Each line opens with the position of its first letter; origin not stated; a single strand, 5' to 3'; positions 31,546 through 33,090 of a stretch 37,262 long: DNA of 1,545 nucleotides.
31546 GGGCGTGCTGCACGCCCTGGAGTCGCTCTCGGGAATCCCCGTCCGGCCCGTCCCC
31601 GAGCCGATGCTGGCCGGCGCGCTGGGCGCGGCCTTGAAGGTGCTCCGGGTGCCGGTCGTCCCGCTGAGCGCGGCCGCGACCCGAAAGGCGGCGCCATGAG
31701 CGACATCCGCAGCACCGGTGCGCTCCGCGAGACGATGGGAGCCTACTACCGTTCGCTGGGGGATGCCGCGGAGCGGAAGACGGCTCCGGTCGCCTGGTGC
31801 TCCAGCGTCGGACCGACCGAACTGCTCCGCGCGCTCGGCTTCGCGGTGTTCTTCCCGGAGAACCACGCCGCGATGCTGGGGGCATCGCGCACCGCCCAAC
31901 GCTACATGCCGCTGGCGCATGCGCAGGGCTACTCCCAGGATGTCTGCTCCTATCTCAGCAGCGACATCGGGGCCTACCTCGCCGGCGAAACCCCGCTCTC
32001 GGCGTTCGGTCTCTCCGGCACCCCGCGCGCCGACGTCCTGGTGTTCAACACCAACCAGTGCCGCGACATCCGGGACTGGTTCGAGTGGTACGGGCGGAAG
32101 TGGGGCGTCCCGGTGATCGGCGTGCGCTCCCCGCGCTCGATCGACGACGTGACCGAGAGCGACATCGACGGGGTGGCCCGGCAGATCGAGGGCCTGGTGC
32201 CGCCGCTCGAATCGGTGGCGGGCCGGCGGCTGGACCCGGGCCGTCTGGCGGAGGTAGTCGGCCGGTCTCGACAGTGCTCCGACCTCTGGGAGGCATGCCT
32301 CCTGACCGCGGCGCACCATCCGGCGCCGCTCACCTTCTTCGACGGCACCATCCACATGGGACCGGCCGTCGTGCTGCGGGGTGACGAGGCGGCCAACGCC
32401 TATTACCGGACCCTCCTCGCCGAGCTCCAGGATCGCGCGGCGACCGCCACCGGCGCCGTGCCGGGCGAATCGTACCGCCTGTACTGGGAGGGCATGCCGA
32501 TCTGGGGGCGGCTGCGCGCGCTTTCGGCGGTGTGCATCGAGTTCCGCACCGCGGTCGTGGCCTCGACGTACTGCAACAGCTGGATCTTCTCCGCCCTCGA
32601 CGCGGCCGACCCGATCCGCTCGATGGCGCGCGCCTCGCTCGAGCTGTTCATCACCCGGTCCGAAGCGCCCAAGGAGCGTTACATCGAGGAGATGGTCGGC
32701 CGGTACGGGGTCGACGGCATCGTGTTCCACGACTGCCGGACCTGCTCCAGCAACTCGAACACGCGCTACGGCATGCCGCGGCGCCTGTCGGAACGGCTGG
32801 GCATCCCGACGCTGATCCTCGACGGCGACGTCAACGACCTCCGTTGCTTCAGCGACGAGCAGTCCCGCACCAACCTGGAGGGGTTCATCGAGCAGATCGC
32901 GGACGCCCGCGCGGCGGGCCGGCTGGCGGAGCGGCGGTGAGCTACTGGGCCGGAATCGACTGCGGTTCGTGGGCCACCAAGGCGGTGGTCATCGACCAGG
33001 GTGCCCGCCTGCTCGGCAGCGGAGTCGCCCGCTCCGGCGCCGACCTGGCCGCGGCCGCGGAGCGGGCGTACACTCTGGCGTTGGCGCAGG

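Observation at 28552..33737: Second, uncharacterised BCR / 2-hydroxyacyl-CoA-dehydratase-like module with two core subunits and two different ATPases, interleaved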

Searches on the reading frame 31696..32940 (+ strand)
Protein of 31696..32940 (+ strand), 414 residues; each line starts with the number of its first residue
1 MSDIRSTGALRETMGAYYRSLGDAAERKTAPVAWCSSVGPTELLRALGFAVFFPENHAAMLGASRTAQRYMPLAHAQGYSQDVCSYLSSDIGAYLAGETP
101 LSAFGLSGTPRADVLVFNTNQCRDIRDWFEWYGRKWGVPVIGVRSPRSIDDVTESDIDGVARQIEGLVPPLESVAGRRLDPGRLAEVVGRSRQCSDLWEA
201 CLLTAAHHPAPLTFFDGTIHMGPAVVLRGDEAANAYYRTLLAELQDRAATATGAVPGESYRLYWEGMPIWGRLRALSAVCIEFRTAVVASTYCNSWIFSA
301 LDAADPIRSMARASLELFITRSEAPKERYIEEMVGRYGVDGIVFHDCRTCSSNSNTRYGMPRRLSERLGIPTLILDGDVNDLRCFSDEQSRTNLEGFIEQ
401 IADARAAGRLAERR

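Call 3: search_protein_families(library=pfam, proteins=[window:31696-32940:+], max_evalue=0.001)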
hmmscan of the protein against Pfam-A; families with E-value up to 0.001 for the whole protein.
window:31696-32940:+ (414 aa): 1 family
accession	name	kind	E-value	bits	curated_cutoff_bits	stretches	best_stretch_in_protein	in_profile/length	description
PF06050.19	HGD-D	-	7.6e-59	200.4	28.4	1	39-401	4-342/342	2-hydroxyglutaryl-CoA dehydratase, D-component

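Call 4: search_protein_families(library=ncbifam, proteins=[window:31696-32940:+], max_evalue=0.001)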
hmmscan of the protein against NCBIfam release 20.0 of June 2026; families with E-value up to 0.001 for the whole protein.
window:31696-32940:+ (414 aa): 4 families
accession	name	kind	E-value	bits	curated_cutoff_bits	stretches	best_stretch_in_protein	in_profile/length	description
NF052455.1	HyiscapDhHadB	equivalog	2.2e-55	187.9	750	1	24-402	21-395/398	(R)-2-hydroxyisocaproyl-CoA dehydratase subunit alpha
TIGR02260.1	benz_CoA_red_B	equivalog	3.6e-37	128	486.55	1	12-399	13-411/413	benzoyl-CoA reductase subunit B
TIGR03191.1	benz_CoA_bzdO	equivalog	7.2e-20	71.6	448.6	1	30-277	35-277/430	benzoyl-CoA reductase, bzd-type, subunit O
NF040772.1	double_cubane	equivalog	8.1e-10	38.3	350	1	154-401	123-372/372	double-cubane-cluster-containing anaerobic reductase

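Call 17: search_solved_structures(query=window:31696-32940:+, max_evalue=0.001)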
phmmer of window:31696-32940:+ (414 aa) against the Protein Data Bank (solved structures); distinct sequences matched with E-value up to 0.001: 5.
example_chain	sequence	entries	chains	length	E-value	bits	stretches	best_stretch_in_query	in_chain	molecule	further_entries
3o3m_A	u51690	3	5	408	2.4e-48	168.4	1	23-405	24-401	alpha subunit 2-hydroxyisocaproyl-CoA dehydratase | alpha-subunit 2-hydroxyisocaproyl-CoA dehydratase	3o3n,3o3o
9g87_A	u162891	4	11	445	1.7e-27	99.6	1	17-405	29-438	3-methylbenzoyl-CoA reductase beta subunit MbdO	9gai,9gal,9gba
8s02_A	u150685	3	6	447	1.1e-19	74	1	7-276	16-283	BzdO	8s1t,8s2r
7yyl_C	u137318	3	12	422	0.00011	24.5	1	205-401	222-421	Dehydratase family protein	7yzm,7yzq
6eno_A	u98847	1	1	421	0.00016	24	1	205-401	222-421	Dehydratase family protein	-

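Call 24: search_solved_structures(query=window:31696-32940:+, max_evalue=1e-15, show_alignments=3)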
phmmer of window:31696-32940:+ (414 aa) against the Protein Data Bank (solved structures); distinct sequences matched with E-value up to 1e-15: 3.
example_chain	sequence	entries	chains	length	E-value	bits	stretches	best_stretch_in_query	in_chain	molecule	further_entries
3o3m_A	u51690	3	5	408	2.4e-48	168.4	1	23-405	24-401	alpha subunit 2-hydroxyisocaproyl-CoA dehydratase | alpha-subunit 2-hydroxyisocaproyl-CoA dehydratase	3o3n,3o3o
9g87_A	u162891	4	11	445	1.7e-27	99.6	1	17-405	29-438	3-methylbenzoyl-CoA reductase beta subunit MbdO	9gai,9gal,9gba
8s02_A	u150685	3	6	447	1.1e-19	74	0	7-276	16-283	BzdO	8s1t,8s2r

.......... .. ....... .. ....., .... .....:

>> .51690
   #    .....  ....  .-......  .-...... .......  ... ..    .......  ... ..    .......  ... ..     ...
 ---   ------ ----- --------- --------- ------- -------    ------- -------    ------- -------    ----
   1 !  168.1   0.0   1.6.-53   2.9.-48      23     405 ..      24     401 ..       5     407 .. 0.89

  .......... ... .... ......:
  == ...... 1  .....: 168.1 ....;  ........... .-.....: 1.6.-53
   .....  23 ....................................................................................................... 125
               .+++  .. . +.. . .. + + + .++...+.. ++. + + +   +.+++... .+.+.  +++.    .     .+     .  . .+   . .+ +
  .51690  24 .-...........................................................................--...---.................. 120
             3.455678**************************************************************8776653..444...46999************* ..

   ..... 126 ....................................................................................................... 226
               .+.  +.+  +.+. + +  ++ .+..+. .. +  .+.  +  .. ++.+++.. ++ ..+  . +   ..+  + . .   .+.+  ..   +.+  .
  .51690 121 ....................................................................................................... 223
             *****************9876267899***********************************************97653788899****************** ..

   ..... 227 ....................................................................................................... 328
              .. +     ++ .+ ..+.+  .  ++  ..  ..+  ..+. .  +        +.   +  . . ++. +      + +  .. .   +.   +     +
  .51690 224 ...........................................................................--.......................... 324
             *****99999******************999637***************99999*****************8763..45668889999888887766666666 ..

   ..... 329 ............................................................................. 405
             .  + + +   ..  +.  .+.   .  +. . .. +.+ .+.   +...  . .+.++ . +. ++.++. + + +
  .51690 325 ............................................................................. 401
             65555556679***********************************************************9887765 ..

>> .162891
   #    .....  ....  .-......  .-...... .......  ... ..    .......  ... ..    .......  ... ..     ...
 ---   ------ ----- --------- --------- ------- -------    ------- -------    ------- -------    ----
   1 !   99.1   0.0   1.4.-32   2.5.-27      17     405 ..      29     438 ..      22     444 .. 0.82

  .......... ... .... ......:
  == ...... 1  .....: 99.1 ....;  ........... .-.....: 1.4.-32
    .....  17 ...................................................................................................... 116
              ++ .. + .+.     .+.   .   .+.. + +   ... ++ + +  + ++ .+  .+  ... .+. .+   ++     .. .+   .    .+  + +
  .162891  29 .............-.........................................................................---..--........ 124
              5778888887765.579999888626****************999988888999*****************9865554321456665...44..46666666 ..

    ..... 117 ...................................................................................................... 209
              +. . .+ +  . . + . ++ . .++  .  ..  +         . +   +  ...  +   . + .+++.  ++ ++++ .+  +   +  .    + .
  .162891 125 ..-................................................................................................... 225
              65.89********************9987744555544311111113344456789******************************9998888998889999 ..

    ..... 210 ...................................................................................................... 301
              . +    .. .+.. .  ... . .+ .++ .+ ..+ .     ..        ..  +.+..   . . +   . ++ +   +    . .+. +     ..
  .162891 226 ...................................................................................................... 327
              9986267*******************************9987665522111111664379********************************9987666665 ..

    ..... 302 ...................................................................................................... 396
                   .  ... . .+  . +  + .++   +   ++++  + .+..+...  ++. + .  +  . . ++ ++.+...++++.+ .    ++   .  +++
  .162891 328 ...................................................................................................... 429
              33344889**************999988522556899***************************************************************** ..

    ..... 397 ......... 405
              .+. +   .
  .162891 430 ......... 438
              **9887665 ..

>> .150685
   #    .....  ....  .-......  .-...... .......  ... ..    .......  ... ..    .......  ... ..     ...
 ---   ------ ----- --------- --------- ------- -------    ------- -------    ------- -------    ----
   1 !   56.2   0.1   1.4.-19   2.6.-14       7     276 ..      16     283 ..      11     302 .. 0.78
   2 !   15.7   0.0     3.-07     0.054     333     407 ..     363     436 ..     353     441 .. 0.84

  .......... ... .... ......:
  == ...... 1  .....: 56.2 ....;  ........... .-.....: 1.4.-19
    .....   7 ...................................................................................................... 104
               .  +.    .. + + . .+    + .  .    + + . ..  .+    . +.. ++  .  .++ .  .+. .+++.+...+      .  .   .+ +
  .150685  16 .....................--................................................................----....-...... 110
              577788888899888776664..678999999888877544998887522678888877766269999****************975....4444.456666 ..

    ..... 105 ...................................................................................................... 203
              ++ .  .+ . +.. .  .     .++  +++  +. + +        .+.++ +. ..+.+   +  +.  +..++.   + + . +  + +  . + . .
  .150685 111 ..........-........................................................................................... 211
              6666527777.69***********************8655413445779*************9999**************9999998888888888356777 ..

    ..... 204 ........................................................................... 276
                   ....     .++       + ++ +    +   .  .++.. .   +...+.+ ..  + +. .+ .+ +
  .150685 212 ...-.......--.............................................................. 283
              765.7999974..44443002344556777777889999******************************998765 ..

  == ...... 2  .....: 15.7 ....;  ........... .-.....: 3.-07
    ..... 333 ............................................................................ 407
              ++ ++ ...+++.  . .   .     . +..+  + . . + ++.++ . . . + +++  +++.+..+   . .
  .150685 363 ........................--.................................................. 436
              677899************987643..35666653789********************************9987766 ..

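Call 32: find_homologous_proteins(query=window:31696-32940:+, max_evalue=1e-10)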
Query window:31696-32940:+ (414 aa): 6266 proteins with E <= 1e-10 among 8000 candidates; the best 120 are listed.
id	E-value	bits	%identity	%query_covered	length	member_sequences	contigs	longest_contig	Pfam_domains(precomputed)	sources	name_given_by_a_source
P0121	1.9e-279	944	100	100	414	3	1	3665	PF06050.20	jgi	-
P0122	5.9e-259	877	92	100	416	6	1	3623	PF06050.20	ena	-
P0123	3.1e-241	819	86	99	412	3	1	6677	PF06050.20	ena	-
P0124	1.6e-240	816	86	99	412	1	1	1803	PF06050.20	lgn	-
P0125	7.7e-238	807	84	97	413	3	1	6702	PF06050.20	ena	-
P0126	5.5e-235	798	83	99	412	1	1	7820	PF06050.20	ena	-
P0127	6.1e-235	798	83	99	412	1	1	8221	PF06050.20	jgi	jgi:benzoyl-CoA reductase/2-hydroxyglutaryl-CoA dehydratase subunit BcrC/BadD/HgdB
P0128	1.3e-234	797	83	99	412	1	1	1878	PF06050.20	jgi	jgi:benzoyl-CoA reductase/2-hydroxyglutaryl-CoA dehydratase subunit BcrC/BadD/HgdB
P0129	4.2e-234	795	84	97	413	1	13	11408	PF06050.20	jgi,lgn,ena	jgi:benzoyl-CoA reductase/2-hydroxyglutaryl-CoA dehydratase subunit BcrC/BadD/HgdB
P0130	6.1e-234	795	83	99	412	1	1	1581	PF06050.20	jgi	jgi:benzoyl-CoA reductase/2-hydroxyglutaryl-CoA dehydratase subunit BcrC/BadD/HgdB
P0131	1.0e-233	794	84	97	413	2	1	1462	PF06050.20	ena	-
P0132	2.0e-233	793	83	97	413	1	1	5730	PF06050.20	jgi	jgi:benzoyl-CoA reductase/2-hydroxyglutaryl-CoA dehydratase subunit BcrC/BadD/HgdB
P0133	3.4e-233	792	83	97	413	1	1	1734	PF06050.20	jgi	jgi:benzoyl-CoA reductase/2-hydroxyglutaryl-CoA dehydratase subunit BcrC/BadD/HgdB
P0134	3.9e-233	792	84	97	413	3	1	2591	PF06050.20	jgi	jgi:benzoyl-CoA reductase/2-hydroxyglutaryl-CoA dehydratase subunit BcrC/BadD/HgdB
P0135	6.4e-233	791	83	97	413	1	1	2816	PF06050.20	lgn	-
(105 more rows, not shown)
